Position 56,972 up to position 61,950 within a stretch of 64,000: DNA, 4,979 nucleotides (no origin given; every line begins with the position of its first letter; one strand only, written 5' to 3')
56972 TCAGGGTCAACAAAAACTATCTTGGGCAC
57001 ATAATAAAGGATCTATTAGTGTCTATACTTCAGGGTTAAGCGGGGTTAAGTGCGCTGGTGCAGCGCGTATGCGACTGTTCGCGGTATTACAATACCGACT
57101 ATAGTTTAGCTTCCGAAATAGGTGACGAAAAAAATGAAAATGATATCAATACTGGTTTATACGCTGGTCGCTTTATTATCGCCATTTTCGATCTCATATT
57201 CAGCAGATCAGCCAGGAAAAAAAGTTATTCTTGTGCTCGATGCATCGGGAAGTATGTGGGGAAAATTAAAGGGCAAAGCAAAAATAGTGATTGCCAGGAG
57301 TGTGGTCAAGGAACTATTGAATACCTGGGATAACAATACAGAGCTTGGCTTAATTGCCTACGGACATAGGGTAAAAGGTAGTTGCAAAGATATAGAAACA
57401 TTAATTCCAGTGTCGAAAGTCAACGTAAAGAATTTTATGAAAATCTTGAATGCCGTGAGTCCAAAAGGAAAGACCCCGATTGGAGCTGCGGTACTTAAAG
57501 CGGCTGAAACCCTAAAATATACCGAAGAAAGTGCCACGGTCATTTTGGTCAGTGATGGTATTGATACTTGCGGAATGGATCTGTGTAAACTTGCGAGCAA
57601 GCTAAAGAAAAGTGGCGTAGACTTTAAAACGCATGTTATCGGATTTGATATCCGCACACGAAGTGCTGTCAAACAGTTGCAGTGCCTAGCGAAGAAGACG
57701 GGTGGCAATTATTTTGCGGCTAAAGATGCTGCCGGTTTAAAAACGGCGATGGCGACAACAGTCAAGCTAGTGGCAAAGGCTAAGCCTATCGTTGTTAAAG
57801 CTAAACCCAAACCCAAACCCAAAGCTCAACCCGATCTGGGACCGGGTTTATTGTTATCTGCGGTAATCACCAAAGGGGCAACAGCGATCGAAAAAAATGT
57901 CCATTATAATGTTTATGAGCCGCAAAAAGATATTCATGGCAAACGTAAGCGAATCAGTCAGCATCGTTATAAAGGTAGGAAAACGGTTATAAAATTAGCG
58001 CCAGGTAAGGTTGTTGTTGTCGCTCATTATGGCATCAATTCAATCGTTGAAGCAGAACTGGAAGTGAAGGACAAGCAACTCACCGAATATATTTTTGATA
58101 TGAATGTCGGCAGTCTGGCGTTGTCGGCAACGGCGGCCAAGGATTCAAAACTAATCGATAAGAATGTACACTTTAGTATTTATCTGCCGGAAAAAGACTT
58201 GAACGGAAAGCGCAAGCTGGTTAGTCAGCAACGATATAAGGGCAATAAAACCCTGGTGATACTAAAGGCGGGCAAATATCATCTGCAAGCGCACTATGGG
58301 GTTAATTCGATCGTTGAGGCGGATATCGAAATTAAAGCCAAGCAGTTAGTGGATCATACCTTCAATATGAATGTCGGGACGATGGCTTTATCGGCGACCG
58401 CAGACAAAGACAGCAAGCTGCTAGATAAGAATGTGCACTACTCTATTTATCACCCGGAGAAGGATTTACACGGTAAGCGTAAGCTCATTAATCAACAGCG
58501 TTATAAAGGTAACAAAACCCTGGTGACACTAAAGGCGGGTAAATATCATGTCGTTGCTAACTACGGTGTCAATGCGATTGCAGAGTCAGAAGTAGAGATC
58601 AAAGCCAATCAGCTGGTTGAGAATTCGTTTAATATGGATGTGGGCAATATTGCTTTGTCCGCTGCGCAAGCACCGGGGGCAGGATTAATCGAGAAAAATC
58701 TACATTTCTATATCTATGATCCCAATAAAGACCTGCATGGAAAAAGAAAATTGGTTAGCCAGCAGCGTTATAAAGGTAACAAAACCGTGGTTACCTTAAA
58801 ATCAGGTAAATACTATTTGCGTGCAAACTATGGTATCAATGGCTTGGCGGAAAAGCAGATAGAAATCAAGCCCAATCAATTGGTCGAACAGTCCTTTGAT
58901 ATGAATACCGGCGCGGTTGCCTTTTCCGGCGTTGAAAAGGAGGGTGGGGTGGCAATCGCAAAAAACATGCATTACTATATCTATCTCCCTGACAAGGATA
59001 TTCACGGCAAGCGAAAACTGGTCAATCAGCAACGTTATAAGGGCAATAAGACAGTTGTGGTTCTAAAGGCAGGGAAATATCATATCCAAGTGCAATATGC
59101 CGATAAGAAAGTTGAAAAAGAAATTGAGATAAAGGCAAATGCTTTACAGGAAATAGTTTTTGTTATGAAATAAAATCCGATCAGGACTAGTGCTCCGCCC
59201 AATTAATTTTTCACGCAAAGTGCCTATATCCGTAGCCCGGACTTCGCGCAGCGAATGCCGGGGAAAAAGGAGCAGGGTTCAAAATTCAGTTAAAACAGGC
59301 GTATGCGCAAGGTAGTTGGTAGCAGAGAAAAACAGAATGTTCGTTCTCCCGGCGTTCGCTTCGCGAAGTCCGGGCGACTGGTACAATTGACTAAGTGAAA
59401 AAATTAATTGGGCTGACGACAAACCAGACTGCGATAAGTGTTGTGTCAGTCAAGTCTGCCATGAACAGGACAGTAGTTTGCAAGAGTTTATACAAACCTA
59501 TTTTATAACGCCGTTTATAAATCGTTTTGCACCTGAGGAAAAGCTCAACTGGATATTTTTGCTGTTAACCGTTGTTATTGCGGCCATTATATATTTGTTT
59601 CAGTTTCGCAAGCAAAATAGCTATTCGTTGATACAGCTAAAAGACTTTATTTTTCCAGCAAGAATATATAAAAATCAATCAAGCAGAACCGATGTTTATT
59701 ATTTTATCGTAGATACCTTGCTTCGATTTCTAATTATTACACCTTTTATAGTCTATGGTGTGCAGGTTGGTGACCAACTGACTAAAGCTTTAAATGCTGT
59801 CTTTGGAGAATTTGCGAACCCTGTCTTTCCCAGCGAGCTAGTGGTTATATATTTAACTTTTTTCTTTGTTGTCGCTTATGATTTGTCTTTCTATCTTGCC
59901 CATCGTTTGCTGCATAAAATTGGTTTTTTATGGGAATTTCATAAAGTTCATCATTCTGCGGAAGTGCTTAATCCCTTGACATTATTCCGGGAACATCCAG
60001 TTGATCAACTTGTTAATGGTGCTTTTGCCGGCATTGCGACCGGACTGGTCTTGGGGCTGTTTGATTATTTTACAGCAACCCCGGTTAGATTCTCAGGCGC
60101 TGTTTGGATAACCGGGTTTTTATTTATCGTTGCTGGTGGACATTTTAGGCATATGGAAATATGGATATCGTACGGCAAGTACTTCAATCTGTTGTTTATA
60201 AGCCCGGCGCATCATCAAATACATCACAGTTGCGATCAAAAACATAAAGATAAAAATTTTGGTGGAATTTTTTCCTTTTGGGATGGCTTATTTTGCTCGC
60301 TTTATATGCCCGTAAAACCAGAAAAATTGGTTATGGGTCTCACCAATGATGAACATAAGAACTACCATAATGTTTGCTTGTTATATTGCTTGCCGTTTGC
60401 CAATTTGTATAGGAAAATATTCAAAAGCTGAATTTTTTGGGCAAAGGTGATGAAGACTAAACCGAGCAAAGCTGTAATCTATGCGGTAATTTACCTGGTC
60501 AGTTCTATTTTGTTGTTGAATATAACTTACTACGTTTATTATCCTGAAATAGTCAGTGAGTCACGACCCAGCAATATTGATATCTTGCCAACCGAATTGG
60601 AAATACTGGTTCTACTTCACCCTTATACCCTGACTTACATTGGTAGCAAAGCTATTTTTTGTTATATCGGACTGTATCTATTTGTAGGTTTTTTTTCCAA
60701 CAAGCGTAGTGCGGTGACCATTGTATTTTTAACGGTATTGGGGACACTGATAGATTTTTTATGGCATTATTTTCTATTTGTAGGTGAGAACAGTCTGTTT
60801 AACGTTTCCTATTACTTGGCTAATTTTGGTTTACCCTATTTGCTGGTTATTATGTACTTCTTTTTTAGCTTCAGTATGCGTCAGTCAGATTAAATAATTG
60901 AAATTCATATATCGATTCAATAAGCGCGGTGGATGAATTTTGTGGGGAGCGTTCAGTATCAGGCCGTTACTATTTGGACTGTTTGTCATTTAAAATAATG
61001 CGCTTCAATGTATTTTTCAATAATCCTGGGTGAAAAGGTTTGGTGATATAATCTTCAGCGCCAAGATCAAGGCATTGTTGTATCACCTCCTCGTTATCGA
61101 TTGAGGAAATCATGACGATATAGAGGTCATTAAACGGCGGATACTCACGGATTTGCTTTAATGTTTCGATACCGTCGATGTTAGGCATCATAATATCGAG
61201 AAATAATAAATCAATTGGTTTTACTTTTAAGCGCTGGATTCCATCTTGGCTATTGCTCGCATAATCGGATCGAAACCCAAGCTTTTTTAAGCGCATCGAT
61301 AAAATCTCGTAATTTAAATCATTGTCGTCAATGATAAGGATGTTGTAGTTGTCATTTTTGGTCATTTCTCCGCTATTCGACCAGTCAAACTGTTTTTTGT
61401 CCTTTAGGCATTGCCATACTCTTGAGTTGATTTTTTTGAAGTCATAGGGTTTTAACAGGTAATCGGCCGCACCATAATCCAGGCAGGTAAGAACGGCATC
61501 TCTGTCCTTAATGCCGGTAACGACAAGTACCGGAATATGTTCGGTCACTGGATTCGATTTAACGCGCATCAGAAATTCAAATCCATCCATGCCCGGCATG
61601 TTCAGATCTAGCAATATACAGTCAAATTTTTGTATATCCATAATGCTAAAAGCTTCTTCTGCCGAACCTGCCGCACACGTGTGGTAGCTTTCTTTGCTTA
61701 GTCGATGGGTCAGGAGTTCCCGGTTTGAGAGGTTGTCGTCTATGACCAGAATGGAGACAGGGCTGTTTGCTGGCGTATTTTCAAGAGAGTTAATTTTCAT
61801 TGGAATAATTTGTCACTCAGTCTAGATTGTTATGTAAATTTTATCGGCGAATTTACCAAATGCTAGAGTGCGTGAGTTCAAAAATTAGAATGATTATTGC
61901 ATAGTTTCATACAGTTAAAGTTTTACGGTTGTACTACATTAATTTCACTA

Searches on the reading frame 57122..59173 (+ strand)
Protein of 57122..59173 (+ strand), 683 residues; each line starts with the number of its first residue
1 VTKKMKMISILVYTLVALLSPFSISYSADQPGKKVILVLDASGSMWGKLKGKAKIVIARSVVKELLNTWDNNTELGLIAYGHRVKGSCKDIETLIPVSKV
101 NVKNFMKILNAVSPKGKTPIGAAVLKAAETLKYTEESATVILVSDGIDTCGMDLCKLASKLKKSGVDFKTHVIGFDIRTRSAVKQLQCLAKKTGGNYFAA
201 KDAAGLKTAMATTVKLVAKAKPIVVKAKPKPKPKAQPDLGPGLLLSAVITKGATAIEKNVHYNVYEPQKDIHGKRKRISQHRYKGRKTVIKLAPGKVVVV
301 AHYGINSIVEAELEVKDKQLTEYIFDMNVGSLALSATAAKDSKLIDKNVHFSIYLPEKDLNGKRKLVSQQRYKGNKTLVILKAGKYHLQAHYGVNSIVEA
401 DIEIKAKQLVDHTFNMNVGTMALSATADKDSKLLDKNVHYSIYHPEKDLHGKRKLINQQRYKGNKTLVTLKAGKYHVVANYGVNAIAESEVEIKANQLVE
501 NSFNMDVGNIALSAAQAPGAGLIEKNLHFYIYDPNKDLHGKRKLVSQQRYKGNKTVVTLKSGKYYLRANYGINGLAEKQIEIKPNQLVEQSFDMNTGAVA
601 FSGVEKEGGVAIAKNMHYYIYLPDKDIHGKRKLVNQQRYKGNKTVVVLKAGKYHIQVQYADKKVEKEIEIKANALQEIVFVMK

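Call 63: search_protein_families(library=pfam, proteins=[window:57122-59173:+], max_evalue=0.0001)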
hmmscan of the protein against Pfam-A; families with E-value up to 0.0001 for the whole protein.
window:57122-59173:+ (683 aa): 3 families
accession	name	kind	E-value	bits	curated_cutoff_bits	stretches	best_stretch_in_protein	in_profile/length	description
PF00092.34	VWA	-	2.3e-12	47.9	23.8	1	35-209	2-171/174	von Willebrand factor type A domain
PF13519.12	VWA_2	-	1.1e-11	45.8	27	1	35-146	1-106/107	von Willebrand factor type A domain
PF14900.11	DUF4493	-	9.1e-10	39.2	27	0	335-396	12-76/226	Domain of unknown function (DUF4493)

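Call 86: search_protein_families(library=padloc, proteins=[window:57122-59173:+], max_evalue=0.001)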
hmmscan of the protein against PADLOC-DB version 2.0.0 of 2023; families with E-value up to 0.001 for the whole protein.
window:57122-59173:+ (683 aa): 0 families

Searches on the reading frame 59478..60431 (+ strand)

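Call 63: search_protein_families(library=pfam, proteins=[window:59478-60431:+], max_evalue=0.0001)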
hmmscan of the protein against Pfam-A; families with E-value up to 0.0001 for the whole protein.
window:59478-60431:+ (317 aa): 1 family
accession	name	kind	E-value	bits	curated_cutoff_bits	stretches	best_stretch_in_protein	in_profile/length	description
PF04116.19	FA_hydroxylase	-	3.9e-24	86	31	1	128-272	2-130/132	Fatty acid hydroxylase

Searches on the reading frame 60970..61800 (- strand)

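Call 63: search_protein_families(library=pfam, proteins=[window:60970-61800:-], max_evalue=0.0001)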
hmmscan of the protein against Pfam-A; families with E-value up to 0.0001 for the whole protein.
window:60970-61800:- (276 aa): 1 family
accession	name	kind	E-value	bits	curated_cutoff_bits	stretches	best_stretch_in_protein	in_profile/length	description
PF00072.30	Response_reg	-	2e-56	189.4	30.2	2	154-265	1-110/111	Response regulator receiver domain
